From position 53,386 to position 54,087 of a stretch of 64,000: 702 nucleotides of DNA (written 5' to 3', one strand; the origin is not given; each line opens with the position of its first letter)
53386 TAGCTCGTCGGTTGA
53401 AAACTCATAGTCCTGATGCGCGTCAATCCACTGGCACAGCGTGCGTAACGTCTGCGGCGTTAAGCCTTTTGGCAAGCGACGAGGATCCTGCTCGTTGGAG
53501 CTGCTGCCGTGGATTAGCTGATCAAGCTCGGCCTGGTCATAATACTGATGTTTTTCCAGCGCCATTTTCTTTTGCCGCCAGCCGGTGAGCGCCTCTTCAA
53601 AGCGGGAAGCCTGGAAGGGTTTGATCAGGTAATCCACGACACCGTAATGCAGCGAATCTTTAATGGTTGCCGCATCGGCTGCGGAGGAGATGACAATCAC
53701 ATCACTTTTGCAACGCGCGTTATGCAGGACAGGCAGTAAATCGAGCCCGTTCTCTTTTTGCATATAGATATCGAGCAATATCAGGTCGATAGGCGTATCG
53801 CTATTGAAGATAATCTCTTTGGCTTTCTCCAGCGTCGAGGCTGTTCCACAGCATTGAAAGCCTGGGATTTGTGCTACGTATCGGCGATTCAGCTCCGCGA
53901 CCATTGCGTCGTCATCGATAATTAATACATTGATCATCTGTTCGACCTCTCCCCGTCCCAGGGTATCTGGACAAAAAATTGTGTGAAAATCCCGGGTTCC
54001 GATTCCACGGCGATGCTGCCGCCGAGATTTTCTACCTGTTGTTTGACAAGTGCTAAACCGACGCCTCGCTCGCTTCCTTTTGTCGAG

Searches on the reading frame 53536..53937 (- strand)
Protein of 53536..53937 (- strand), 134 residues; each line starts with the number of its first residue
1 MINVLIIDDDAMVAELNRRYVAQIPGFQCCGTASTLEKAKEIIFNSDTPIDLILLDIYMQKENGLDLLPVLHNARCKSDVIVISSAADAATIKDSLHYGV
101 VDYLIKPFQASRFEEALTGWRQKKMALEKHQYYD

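Call 52: find_encoding_contigs(protein=window:53536-53937:-, flank=200, max_places=1)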
Protein seq(134 aa) (134 aa): 24 contigs read that carry it; 1 place shown.
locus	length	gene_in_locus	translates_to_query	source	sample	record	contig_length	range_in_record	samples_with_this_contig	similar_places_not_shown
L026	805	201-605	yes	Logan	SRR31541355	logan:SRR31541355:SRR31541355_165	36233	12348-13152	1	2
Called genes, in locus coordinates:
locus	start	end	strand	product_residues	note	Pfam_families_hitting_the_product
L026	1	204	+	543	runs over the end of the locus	PF17203:sCache_3_2, PF02743:dCache_1 (weak), PF13596:PAS_10 (faint), PF00989:PAS, PF14689:SPOB_a, PF02518:HATPase_c, PF14501:HATPase_c_5 (weak)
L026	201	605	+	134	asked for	PF00072:Response_reg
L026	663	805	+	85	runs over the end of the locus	-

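Call 69: find_encoding_contigs(protein=window:53548-53937:-, flank=200, max_places=1)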
Protein seq(130 aa) (130 aa): 24 contigs read that carry it; 1 place shown.
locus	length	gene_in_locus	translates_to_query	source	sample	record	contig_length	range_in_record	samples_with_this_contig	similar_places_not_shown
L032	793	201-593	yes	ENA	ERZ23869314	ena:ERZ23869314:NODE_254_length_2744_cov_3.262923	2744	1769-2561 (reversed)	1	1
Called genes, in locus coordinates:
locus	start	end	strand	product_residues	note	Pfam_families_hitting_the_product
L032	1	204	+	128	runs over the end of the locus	?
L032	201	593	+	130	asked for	PF00072:Response_reg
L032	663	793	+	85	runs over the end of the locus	-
